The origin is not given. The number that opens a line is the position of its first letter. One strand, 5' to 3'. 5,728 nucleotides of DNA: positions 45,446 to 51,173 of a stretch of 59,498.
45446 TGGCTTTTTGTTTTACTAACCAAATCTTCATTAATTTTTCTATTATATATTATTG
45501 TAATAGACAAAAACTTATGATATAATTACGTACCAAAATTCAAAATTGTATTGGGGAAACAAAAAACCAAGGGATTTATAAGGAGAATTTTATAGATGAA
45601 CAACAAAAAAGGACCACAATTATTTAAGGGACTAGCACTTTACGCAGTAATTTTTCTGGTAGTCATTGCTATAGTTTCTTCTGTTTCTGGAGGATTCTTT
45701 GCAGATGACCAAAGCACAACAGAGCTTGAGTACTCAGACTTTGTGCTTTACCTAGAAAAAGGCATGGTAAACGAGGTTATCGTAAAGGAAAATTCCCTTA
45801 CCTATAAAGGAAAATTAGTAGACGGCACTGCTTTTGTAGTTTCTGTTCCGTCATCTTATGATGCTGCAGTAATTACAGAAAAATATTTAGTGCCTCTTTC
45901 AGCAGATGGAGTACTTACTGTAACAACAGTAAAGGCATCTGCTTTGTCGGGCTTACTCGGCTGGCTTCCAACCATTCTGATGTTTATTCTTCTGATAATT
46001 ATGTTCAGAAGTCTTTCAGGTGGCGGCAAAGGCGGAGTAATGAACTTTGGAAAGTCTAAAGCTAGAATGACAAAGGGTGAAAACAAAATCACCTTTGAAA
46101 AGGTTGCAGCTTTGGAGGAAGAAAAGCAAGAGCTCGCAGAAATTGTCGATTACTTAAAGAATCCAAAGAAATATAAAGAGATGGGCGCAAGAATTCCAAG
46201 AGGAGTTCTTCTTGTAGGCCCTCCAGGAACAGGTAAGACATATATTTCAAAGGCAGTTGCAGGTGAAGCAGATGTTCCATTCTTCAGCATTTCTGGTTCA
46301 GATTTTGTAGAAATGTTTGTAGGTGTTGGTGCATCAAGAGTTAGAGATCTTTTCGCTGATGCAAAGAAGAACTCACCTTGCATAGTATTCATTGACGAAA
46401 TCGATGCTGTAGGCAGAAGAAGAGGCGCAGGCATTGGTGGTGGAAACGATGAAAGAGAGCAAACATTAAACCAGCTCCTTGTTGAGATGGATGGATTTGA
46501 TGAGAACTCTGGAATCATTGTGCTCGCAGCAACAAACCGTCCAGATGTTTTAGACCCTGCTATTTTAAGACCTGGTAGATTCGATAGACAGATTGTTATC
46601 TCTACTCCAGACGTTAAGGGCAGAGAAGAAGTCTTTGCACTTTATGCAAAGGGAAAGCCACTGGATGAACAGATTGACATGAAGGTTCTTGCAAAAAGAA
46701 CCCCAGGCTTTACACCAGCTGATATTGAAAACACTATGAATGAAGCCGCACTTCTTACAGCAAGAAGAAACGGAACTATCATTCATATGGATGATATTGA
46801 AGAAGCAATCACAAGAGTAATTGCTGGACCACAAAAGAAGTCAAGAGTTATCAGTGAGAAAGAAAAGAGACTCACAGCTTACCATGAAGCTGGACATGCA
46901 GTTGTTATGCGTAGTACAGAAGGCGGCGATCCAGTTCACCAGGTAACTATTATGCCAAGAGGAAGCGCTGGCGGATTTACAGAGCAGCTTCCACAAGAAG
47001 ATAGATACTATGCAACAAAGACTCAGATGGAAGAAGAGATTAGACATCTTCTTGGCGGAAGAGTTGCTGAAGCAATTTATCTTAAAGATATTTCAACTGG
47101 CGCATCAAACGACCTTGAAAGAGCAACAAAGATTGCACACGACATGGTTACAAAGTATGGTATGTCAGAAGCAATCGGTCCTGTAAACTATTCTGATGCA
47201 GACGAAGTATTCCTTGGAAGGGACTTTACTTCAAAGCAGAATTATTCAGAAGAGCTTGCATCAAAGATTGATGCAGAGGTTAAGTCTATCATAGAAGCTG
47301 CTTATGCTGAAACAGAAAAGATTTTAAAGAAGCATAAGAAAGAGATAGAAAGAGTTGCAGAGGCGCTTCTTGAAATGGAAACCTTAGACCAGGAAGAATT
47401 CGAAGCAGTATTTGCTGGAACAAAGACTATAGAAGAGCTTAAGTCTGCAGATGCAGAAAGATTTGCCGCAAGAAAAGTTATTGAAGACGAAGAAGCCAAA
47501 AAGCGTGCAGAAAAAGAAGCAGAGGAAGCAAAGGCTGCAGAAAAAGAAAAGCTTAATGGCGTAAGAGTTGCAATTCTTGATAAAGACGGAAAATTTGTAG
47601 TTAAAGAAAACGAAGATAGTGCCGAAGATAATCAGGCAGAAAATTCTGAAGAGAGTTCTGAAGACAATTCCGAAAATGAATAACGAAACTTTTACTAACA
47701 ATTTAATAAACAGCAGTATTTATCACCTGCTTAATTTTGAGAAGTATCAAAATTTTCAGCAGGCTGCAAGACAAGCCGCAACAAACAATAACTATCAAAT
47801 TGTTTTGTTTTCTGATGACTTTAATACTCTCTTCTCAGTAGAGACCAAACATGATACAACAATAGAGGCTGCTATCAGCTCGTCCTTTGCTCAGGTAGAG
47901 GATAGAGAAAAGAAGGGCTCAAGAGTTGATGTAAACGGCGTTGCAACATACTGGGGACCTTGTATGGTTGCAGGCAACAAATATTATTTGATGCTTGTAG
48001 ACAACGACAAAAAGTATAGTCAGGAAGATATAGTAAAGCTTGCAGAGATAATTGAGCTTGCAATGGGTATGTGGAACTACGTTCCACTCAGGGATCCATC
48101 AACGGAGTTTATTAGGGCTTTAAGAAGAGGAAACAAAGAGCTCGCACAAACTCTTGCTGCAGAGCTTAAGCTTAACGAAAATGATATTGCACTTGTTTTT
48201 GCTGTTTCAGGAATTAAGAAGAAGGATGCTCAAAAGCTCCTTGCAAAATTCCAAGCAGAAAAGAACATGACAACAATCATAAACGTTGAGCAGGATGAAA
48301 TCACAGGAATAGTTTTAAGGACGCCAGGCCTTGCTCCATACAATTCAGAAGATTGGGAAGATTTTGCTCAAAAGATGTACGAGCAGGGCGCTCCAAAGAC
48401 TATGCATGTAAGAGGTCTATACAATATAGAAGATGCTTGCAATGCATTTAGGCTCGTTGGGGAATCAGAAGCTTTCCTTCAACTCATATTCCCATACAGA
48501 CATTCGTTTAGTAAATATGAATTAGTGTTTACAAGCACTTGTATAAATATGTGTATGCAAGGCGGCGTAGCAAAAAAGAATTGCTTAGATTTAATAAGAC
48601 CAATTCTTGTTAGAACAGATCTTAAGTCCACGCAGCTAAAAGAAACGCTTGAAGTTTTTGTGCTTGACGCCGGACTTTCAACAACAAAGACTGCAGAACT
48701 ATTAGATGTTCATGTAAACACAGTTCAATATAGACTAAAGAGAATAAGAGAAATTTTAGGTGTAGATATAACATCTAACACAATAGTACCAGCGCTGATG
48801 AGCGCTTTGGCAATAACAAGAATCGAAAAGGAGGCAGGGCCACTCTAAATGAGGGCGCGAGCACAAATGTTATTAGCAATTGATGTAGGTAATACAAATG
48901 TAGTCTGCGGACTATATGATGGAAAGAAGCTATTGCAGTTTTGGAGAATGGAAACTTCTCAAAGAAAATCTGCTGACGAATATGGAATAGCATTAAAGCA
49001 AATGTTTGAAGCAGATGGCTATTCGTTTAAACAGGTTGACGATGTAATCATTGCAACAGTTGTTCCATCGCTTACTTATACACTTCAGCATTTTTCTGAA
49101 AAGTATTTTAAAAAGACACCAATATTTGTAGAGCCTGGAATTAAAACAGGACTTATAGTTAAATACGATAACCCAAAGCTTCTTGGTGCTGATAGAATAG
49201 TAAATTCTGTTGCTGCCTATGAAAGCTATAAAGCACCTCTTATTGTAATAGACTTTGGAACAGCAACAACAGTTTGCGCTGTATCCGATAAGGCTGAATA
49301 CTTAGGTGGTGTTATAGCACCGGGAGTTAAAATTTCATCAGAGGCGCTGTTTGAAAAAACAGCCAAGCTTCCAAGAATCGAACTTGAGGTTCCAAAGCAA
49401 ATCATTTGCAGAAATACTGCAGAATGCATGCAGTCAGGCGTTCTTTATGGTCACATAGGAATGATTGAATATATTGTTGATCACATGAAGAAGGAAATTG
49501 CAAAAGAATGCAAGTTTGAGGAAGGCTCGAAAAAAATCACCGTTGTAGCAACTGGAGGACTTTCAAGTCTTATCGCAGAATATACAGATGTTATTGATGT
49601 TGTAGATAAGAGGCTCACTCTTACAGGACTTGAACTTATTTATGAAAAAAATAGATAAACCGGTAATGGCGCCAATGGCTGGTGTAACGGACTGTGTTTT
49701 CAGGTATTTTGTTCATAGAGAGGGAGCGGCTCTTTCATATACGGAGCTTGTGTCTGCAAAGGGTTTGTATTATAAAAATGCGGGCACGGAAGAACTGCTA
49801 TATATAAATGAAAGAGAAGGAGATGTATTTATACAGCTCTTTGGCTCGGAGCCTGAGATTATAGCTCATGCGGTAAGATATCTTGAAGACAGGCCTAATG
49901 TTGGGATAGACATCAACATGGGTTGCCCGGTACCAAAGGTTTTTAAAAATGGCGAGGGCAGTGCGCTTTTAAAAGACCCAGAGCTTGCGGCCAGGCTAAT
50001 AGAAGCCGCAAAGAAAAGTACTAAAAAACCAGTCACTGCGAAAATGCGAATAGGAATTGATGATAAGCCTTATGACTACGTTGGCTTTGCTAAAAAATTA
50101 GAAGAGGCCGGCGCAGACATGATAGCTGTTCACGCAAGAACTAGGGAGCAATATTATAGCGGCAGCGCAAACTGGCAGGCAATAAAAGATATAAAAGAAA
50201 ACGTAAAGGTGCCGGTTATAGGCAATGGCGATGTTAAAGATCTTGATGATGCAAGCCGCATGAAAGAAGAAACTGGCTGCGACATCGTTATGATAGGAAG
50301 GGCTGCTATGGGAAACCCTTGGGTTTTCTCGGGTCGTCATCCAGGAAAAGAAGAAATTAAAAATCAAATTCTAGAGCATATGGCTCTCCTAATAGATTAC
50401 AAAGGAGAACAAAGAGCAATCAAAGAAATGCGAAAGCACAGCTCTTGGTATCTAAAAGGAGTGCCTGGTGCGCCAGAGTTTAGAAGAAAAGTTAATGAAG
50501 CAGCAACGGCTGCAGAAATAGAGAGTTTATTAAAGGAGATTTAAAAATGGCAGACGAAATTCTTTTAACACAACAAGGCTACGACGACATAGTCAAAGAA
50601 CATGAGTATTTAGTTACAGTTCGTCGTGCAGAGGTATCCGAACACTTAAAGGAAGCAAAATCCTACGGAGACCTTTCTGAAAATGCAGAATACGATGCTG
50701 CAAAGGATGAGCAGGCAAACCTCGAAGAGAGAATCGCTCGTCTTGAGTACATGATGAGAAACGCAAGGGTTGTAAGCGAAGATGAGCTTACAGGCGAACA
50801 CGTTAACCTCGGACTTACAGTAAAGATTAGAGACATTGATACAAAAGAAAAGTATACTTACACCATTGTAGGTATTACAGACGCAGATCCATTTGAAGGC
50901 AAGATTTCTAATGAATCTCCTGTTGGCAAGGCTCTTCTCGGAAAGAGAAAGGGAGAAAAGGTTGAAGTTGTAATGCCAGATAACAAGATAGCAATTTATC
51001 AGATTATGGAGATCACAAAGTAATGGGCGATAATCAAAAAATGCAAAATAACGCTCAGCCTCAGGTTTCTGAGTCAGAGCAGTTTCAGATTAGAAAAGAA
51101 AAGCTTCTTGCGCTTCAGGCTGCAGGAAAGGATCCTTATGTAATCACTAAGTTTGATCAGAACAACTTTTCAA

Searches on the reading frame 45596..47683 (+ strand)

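Call 52: search_protein_families(library=pfam, proteins=[window:45596-47683:+], max_evalue=0.00001)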
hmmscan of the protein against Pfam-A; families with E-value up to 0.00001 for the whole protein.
window:45596-47683:+ (695 aa): 5 families
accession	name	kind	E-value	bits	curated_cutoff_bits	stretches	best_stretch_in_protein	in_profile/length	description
PF01434.24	Peptidase_M41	-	4.8e-71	239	29.9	1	417-605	1-191/191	Peptidase family M41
PF00004.35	AAA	-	1.5e-47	161.8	21.2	1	204-336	1-130/131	ATPase family associated with various cellular activities (AAA)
PF17862.7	AAA_lid_3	-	2.2e-11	43.5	27.2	1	360-403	2-45/45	AAA+ lid domain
PF06480.20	FtsH_ext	-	5.6e-10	39.8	25.5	1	14-88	2-77/103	FtsH Extracellular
PF07728.20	AAA_5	-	6.6e-06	26.6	22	0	203-272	1-78/139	AAA domain (dynein-related subfamily)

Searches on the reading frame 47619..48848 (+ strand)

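Call 52: search_protein_families(library=pfam, proteins=[window:47619-48848:+], max_evalue=0.00001)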
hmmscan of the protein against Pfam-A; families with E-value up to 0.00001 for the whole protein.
window:47619-48848:+ (409 aa): 1 family
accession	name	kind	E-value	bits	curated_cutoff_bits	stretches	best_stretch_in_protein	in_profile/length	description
PF13556.12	HTH_30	-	3.6e-15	55.9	27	1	340-398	1-58/59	PucR C-terminal helix-turn-helix domain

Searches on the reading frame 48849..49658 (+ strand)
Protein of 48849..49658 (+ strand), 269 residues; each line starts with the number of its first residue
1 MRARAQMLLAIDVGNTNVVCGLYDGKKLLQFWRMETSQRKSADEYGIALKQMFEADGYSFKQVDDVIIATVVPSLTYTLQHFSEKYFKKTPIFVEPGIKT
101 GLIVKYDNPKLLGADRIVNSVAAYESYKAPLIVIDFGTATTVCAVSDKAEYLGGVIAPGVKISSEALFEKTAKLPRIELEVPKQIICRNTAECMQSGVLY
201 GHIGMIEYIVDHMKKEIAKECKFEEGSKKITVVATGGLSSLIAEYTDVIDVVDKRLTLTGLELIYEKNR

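Call 52: search_protein_families(library=pfam, proteins=[window:48849-49658:+], max_evalue=0.00001)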
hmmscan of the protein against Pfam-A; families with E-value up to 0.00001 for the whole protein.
window:48849-49658:+ (269 aa): 1 family
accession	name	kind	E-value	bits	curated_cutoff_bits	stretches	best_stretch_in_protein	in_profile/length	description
PF03309.20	Pan_kinase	-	2.6e-77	259.7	24.7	1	8-211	1-204/205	Type III pantothenate kinase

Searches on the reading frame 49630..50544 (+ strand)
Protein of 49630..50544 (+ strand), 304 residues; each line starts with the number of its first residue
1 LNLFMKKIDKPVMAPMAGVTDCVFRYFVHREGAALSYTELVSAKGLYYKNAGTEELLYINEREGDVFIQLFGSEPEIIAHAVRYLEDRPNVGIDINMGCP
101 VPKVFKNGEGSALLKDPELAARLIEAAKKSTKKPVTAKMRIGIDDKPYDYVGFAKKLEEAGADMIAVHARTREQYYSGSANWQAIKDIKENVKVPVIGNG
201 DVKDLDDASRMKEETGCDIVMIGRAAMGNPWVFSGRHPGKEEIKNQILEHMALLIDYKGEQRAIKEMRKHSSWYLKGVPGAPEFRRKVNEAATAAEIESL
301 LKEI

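Call 52: search_protein_families(library=pfam, proteins=[window:49630-50544:+], max_evalue=0.00001)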
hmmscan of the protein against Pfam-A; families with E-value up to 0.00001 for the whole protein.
window:49630-50544:+ (304 aa): 1 family
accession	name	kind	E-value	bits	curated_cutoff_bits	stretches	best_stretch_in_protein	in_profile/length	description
PF01207.24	Dus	-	5.4e-89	298.8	20.4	1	13-301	2-302/311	Dihydrouridine synthase (Dus)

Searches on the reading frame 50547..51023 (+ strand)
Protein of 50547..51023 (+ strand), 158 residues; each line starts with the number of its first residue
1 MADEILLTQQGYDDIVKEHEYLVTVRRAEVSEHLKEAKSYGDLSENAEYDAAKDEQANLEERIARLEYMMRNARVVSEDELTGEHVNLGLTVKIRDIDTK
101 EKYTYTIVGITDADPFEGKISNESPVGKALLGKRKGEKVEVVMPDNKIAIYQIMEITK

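Call 52: search_protein_families(library=pfam, proteins=[window:50547-51023:+], max_evalue=0.00001)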
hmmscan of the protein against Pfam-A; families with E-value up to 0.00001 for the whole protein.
window:50547-51023:+ (158 aa): 2 families
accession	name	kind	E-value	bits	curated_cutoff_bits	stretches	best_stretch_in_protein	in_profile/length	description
PF03449.20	GreA_GreB_N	-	2.4e-26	92.1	24.5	1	5-75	1-71/71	Transcription elongation factor, N-terminal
PF01272.25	GreA_GreB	-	4.2e-25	88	26.9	1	84-157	4-76/77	Transcription elongation factor, GreA/GreB, C-term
